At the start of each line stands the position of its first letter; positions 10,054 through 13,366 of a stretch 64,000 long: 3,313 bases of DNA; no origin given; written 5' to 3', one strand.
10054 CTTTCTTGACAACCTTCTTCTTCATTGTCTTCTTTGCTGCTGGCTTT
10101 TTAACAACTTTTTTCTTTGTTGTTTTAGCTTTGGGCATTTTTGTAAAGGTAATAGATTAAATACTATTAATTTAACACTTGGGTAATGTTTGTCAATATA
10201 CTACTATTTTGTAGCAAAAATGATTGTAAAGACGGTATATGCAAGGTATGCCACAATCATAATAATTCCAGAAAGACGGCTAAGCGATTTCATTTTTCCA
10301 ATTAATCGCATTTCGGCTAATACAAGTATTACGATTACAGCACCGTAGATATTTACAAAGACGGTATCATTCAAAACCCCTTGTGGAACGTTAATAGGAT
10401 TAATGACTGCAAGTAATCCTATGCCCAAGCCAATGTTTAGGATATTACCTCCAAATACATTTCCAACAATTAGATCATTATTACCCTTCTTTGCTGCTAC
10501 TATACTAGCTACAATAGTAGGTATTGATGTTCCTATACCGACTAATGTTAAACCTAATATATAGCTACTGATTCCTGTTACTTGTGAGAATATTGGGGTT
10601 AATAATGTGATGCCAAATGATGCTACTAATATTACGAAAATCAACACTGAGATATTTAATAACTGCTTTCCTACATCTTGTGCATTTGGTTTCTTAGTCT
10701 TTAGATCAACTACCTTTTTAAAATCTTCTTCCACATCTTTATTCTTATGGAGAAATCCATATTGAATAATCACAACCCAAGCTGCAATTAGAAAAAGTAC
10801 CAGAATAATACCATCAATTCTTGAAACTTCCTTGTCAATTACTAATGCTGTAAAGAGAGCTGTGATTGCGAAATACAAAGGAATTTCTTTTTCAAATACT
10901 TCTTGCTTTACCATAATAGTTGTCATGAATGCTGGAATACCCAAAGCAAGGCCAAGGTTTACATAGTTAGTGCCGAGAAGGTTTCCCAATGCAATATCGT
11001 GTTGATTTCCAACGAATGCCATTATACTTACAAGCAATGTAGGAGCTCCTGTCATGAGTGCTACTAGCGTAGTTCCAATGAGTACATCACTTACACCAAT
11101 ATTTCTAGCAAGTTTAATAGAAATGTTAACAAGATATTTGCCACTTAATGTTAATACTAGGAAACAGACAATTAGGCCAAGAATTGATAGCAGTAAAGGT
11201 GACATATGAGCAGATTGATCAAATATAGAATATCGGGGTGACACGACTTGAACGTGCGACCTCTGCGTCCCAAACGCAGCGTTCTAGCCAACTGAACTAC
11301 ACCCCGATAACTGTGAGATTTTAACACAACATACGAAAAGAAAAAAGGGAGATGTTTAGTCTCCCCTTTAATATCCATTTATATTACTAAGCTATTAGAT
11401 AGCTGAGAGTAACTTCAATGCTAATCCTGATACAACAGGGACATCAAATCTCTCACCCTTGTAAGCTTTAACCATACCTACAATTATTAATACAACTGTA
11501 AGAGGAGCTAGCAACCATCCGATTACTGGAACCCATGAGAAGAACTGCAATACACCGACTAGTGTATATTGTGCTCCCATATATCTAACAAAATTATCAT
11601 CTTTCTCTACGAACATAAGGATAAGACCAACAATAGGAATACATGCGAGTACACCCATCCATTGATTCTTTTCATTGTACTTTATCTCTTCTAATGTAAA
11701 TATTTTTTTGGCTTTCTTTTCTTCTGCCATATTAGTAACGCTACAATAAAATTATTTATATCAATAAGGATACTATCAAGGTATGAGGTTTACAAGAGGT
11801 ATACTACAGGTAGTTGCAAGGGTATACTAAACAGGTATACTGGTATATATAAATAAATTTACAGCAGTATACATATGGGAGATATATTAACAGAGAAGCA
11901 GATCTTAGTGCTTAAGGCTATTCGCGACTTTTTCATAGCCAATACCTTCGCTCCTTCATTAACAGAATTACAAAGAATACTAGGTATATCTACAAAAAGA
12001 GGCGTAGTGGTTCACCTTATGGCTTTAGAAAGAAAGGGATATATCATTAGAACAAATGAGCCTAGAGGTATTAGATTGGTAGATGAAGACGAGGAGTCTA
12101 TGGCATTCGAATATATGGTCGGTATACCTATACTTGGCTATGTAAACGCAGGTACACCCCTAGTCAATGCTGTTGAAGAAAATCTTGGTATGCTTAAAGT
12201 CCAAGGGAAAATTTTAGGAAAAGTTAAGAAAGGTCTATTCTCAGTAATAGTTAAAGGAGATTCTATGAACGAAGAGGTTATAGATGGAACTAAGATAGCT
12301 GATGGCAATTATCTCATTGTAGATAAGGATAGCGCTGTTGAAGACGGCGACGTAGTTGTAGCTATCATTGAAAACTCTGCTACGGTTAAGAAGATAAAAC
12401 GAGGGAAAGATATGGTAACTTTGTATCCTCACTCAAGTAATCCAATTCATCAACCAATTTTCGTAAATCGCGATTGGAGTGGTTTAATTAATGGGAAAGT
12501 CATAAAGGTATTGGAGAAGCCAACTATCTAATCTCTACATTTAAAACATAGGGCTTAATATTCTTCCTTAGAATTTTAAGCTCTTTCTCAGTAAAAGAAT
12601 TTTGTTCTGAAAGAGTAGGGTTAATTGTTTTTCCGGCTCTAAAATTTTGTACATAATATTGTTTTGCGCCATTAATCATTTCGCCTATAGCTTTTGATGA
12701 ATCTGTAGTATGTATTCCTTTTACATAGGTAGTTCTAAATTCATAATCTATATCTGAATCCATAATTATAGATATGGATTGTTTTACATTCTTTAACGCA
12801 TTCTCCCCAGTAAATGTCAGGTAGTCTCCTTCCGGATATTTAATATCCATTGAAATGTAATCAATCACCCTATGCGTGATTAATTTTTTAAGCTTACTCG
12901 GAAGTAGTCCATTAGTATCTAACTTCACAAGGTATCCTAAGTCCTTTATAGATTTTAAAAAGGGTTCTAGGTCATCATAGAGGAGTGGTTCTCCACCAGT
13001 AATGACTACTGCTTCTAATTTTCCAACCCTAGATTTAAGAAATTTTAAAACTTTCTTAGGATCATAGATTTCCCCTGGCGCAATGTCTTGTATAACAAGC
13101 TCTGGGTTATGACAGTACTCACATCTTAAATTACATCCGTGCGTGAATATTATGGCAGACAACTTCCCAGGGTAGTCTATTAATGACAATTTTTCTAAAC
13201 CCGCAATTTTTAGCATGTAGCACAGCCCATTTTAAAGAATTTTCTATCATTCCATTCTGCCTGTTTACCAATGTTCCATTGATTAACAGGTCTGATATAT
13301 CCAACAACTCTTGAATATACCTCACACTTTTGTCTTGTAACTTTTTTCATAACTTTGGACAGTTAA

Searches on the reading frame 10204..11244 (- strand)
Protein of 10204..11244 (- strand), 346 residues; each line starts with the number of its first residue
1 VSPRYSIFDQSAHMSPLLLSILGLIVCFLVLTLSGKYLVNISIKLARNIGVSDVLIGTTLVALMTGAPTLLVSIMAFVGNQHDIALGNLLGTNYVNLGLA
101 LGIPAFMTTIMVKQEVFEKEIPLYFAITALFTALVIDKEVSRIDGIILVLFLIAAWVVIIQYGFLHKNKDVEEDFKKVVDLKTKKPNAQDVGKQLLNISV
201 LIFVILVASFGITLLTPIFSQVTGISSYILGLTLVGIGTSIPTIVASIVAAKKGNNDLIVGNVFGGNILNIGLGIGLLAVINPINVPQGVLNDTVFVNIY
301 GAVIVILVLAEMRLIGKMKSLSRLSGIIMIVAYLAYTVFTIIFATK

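Call 60: search_protein_families(library=pfam, proteins=[window:10204-11244:-], max_evalue=0.001)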
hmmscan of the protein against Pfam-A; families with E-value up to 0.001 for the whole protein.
window:10204-11244:- (346 aa): 1 family
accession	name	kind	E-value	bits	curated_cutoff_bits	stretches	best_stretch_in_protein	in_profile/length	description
PF01699.29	Na_Ca_ex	-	3.2e-43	147.7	24.9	2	199-341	4-150/151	Sodium/calcium exchanger protein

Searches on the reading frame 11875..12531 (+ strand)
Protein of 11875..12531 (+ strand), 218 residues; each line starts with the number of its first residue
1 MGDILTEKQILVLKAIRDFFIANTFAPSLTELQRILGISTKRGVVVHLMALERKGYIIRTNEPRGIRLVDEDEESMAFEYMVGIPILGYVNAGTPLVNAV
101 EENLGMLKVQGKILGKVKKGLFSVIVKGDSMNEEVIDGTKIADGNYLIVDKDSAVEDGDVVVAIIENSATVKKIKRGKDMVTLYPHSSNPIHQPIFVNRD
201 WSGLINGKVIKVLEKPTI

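Call 60: search_protein_families(library=pfam, proteins=[window:11875-12531:+], max_evalue=0.001)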
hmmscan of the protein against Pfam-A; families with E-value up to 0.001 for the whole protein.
window:11875-12531:+ (218 aa): 2 families
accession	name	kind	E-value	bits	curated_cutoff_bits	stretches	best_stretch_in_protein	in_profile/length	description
PF00717.28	Peptidase_S24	-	1.7e-18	66.9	23.3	1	85-209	1-115/116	Peptidase S24-like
PF01726.22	LexA_DNA_bind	-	4e-12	46.2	23.7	1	5-63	4-63/65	LexA DNA binding domain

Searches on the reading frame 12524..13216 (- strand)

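Call 60: search_protein_families(library=pfam, proteins=[window:12524-13216:-], max_evalue=0.001)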
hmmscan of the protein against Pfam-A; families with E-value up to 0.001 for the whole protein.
window:12524-13216:- (230 aa): 2 families
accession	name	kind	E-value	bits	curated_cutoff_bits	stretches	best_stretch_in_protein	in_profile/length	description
PF04055.27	Radical_SAM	-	4.1e-20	73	29.5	1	22-168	1-152/166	Radical SAM superfamily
PF13353.11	Fer4_12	-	2.3e-09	38.1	22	1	21-90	8-77/137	4Fe-4S single cluster domain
